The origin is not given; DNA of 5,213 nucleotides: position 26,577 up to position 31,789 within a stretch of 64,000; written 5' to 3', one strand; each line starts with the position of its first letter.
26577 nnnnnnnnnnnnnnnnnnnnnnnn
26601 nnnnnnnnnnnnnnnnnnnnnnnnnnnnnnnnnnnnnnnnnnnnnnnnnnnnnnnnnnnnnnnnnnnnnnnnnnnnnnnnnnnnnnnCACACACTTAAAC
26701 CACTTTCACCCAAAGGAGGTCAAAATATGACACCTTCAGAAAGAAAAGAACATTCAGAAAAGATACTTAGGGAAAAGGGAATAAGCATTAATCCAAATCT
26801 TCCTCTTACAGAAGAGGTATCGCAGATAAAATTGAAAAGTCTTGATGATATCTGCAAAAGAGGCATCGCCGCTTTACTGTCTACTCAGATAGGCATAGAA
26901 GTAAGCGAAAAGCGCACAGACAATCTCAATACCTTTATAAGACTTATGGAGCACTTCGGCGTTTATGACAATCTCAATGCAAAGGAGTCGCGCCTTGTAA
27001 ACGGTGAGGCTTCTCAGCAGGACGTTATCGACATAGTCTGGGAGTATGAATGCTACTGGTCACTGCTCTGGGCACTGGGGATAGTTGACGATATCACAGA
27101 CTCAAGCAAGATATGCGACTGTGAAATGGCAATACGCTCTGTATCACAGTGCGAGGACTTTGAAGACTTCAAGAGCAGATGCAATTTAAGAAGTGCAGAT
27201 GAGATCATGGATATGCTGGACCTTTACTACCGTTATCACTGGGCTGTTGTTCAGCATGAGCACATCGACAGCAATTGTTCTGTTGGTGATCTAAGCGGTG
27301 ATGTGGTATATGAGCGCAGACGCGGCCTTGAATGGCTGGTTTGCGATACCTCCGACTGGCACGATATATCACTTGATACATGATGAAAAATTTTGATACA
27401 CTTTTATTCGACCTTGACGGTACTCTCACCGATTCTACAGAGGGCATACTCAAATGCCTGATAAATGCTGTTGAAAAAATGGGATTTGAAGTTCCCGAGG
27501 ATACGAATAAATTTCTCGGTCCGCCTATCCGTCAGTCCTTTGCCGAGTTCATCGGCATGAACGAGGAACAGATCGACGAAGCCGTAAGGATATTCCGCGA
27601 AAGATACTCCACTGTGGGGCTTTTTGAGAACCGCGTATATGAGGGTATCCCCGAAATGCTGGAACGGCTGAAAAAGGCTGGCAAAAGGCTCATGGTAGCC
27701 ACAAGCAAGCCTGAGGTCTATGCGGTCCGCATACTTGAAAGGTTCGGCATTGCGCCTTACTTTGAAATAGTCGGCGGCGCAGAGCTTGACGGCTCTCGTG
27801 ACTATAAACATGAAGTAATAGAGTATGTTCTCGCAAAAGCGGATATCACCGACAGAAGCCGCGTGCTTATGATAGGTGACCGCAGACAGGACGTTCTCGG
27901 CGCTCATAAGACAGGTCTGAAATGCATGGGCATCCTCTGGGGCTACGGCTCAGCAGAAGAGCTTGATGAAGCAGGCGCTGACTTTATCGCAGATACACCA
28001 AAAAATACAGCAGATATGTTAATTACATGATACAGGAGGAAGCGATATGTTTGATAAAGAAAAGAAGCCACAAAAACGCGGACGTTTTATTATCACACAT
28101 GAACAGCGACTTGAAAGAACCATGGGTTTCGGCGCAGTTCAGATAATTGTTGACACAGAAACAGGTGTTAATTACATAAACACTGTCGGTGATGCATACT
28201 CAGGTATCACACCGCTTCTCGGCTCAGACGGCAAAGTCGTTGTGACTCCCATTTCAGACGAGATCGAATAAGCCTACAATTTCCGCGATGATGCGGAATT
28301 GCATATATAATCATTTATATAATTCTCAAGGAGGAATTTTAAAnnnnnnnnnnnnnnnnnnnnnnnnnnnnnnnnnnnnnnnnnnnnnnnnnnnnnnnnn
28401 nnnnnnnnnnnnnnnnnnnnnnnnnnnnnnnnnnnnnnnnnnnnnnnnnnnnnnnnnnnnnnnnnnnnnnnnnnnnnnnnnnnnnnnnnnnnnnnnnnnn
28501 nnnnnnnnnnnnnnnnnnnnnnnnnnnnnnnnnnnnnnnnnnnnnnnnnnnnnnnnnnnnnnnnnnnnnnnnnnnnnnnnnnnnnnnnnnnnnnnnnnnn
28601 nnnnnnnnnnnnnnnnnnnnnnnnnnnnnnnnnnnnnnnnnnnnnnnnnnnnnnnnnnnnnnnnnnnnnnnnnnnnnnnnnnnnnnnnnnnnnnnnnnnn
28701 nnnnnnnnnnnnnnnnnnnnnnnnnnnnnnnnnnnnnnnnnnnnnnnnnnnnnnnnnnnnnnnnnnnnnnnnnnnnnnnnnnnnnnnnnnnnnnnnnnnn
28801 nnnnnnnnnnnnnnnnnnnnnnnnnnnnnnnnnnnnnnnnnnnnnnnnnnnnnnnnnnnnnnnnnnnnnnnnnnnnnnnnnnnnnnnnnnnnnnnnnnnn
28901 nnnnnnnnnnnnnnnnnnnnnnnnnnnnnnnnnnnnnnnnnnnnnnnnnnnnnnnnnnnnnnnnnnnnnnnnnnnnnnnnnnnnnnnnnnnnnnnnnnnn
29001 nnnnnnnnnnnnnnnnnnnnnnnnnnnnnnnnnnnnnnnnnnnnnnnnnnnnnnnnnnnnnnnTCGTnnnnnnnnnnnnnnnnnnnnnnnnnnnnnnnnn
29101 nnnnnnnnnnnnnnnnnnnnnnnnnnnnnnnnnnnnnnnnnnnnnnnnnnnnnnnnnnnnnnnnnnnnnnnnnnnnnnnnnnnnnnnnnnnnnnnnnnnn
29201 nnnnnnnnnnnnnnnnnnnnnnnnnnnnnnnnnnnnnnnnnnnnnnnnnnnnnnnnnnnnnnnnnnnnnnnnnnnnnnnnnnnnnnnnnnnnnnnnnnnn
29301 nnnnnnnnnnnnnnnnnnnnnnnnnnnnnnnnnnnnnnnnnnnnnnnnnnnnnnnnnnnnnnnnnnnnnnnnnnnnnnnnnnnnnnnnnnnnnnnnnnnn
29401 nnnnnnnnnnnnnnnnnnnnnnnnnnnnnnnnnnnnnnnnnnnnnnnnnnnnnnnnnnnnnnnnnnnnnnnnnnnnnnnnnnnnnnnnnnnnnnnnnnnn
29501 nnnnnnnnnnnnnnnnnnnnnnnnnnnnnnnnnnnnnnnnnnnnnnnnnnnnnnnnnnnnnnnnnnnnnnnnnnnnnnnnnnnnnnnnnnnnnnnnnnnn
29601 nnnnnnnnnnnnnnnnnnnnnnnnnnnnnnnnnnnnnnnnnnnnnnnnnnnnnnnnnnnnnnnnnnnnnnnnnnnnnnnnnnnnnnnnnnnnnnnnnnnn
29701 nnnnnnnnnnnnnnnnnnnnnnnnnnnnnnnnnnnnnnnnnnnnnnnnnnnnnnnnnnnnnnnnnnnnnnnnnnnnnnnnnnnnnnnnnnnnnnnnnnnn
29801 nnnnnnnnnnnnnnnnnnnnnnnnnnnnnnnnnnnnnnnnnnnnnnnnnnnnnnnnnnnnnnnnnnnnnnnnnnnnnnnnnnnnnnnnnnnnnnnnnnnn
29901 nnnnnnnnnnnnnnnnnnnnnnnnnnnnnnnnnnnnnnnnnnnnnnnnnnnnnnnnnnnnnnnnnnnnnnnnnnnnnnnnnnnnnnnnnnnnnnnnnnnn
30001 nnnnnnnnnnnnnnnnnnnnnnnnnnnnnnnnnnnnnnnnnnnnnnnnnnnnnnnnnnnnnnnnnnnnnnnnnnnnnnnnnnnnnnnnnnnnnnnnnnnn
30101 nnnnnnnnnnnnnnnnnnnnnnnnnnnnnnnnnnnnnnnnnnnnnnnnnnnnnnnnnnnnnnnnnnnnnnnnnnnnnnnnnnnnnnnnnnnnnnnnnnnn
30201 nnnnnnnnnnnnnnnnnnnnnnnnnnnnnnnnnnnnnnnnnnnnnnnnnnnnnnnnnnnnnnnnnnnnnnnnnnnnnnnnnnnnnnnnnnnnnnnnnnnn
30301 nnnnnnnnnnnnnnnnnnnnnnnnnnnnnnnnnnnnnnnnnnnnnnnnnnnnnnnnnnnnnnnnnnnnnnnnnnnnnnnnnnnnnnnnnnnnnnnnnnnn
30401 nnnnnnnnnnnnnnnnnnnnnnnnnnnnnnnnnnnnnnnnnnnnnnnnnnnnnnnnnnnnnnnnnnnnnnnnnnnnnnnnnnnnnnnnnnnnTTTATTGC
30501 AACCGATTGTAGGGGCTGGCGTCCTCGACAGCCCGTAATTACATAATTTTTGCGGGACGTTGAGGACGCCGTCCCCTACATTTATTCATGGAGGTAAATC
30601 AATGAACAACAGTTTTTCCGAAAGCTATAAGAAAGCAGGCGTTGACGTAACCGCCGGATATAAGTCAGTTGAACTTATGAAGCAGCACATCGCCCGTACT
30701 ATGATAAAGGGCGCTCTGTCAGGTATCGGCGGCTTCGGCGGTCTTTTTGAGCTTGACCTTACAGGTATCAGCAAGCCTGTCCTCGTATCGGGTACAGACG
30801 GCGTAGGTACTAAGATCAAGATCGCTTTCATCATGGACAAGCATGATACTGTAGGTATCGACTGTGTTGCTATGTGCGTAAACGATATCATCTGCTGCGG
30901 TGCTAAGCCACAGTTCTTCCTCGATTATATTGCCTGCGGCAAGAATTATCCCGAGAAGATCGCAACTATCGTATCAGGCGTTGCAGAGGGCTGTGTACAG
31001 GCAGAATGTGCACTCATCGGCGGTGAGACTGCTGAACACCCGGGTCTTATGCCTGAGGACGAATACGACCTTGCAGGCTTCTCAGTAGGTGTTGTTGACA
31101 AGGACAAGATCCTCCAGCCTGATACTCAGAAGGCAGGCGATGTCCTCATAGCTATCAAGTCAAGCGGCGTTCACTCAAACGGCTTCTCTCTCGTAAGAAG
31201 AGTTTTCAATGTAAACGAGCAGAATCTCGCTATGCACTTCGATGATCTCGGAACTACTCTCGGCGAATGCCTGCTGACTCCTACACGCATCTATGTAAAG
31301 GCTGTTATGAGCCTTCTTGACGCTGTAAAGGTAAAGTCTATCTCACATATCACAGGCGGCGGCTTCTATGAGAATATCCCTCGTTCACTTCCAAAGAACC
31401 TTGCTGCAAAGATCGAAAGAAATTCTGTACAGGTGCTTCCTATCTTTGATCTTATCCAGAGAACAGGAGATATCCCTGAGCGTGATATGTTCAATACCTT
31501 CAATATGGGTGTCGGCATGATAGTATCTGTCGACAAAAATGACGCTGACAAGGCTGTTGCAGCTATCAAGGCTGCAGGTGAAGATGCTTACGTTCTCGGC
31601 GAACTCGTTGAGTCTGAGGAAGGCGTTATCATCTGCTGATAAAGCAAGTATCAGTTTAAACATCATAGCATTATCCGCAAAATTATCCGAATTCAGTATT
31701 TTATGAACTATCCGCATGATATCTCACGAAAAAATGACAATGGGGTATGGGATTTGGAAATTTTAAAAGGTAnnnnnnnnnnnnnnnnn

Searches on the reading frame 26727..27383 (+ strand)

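Call 33: search_protein_families(library=pfam, proteins=[window:26727-27383:+], max_evalue=0.001)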
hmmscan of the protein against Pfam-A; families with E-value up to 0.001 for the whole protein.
window:26727-27383:+ (218 aa): 1 family
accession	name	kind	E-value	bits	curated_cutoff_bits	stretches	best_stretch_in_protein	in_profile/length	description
PF14094.11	DUF4272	-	3.8e-57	193.2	27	1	6-214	1-208/208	Domain of unknown function (DUF4272)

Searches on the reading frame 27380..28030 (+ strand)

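Call 33: search_protein_families(library=pfam, proteins=[window:27380-28030:+], max_evalue=0.001)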
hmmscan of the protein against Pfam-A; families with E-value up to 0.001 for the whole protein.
window:27380-28030:+ (216 aa): 5 families
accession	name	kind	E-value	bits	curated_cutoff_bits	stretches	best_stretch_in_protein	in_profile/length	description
PF13419.12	HAD_2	-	2.3e-29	103.2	23.8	1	8-184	1-177/178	Haloacid dehalogenase-like hydrolase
PF00702.32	Hydrolase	-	5.5e-22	79.5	26.4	1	6-177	2-189/191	haloacid dehalogenase-like hydrolase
PF12710.13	HAD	-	8.1e-14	52.9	27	1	9-172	2-185/189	haloacid dehalogenase-like hydrolase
PF13242.12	Hydrolase_like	-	6.7e-10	39.2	22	1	146-206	9-71/75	HAD-hyrolase-like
PF08282.18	Hydrolase_3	-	0.0001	22.6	20.9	0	89-154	19-82/255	haloacid dehalogenase-like hydrolase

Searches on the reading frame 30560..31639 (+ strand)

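Call 33: search_protein_families(library=pfam, proteins=[window:30560-31639:+], max_evalue=0.001)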
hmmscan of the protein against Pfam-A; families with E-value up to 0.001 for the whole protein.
window:30560-31639:+ (359 aa): 2 families
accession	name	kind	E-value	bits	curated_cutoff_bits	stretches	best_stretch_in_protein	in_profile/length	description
PF02769.27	AIRS_C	-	1.8e-34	119.6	23.1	1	191-357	1-153/156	AIR synthase related protein, C-terminal domain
PF00586.29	AIRS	-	1.9e-25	89.9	24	1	74-179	14-112/112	AIR synthase related protein, N-terminal domain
